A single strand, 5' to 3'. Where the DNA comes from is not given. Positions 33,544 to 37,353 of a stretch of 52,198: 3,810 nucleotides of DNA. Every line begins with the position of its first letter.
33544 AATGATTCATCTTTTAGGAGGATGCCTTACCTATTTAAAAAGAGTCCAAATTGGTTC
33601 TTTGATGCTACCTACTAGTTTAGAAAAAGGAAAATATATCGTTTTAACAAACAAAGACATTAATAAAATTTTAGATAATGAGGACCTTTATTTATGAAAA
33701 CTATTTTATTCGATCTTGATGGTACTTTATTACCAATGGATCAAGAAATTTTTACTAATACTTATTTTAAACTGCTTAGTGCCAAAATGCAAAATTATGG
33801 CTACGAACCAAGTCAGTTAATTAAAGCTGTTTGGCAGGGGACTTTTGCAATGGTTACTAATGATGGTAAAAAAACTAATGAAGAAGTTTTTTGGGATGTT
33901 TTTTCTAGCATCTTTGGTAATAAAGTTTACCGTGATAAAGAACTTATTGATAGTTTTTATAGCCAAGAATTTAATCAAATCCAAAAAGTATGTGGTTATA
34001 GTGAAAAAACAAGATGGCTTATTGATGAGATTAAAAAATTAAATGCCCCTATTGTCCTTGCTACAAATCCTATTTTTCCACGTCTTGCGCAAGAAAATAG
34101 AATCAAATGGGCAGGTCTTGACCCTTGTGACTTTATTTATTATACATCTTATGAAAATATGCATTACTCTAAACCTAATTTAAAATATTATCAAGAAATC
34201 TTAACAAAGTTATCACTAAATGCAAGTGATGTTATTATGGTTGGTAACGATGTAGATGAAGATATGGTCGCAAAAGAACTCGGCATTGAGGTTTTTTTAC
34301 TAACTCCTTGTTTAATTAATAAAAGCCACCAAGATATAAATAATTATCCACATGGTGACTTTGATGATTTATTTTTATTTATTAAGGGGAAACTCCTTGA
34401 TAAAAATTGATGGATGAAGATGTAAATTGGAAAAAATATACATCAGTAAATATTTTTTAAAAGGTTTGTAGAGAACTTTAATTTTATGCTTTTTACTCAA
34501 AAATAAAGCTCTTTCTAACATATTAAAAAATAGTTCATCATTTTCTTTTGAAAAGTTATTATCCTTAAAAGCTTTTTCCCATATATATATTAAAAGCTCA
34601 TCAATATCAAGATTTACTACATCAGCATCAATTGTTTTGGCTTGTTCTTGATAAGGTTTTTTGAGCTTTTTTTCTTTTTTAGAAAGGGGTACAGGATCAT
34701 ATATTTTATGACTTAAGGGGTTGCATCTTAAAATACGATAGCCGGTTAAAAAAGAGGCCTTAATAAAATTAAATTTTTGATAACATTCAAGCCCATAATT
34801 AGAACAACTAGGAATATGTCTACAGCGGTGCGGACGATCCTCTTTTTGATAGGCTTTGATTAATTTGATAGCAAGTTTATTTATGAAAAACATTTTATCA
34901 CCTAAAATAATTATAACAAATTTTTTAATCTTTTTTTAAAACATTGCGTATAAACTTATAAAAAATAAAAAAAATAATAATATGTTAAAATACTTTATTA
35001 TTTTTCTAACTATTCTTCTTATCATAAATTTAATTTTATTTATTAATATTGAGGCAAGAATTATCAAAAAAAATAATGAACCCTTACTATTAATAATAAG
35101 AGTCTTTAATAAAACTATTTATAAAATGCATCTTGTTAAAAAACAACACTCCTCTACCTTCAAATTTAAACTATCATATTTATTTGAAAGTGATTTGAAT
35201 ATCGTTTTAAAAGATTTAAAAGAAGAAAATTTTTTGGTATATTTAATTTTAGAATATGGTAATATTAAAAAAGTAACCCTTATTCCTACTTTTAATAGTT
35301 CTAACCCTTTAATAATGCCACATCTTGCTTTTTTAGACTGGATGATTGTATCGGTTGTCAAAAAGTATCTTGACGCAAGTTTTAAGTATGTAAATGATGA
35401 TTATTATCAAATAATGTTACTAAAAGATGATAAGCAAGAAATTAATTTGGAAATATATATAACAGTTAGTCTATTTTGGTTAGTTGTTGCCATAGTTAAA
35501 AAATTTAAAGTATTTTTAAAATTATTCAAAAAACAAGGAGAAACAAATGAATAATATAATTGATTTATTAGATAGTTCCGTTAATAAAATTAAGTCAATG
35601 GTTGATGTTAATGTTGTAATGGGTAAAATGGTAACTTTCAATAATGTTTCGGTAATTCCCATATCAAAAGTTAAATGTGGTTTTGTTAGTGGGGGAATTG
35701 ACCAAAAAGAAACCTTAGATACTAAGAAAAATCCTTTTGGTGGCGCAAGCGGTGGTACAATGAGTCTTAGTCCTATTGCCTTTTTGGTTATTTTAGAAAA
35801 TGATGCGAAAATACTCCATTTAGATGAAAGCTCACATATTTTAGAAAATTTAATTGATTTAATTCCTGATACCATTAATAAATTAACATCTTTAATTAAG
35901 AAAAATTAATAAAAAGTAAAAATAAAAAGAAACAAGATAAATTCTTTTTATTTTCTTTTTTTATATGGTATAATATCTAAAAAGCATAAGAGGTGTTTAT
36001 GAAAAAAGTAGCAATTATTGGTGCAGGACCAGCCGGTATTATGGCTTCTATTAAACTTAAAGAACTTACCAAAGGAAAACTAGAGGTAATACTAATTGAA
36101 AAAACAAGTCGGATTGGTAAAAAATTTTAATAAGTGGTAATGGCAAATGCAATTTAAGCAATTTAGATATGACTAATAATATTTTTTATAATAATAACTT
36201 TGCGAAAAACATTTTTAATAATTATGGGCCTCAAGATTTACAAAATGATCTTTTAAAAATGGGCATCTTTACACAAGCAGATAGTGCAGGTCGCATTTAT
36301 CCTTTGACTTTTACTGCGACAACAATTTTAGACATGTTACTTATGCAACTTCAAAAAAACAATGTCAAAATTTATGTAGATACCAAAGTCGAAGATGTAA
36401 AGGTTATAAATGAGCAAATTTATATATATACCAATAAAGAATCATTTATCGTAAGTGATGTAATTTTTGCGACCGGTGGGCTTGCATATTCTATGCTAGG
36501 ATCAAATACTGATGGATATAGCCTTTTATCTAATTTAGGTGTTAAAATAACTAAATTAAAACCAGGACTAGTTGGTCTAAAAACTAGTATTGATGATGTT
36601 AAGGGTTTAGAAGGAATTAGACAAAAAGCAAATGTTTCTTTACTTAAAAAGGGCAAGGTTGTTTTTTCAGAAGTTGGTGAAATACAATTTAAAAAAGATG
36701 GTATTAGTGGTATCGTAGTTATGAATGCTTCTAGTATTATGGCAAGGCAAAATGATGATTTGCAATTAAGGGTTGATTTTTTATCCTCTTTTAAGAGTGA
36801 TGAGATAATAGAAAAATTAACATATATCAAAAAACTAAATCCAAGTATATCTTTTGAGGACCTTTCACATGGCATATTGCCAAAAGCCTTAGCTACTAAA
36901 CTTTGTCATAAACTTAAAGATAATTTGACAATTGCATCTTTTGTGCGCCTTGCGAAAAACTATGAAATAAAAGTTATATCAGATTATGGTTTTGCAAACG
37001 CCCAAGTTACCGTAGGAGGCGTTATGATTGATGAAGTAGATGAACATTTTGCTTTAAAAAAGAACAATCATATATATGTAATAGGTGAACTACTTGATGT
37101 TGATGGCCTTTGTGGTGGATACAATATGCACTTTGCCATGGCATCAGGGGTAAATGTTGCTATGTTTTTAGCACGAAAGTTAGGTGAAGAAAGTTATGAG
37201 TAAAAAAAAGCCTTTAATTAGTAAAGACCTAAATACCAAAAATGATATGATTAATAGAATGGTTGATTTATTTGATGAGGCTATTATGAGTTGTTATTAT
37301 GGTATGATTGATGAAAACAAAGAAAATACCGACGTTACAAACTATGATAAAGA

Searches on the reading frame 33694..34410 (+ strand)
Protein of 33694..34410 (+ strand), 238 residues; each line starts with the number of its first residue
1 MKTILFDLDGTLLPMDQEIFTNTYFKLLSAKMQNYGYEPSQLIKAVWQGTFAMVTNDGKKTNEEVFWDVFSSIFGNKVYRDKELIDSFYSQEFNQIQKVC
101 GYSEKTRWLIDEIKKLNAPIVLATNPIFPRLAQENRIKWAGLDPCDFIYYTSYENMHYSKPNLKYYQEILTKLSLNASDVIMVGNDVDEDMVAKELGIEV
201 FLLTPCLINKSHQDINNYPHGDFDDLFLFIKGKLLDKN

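Call 13: search_protein_families(library=pfam, proteins=[window:33694-34410:+], max_evalue=0.001)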
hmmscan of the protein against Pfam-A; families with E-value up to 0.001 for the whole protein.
window:33694-34410:+ (238 aa): 3 families
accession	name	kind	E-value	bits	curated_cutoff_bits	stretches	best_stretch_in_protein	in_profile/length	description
PF13419.12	HAD_2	-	3e-12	47.5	23.8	1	4-201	1-176/178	Haloacid dehalogenase-like hydrolase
PF00702.32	Hydrolase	-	6e-10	40.3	26.4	1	1-191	1-184/191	haloacid dehalogenase-like hydrolase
PF13242.12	Hydrolase_like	-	0.00076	19.8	22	0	158-202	2-47/75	HAD-hyrolase-like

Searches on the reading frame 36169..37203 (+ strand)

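Call 50: search_protein_families(library=pfam, proteins=[window:36169-37203:+], max_evalue=0.00001)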
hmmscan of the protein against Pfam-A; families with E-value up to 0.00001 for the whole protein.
window:36169-37203:+ (344 aa): 2 families
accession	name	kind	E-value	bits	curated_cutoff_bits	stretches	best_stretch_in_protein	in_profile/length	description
PF03486.20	HI0933_like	-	2.8e-40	138.7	50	1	3-331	61-242/244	HI0933-like protein Rossmann domain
PF22780.1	HI0933_like_1st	-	8.2e-12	45.7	27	1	131-251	1-128/165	HI0933-like protein barrel and H2TH domain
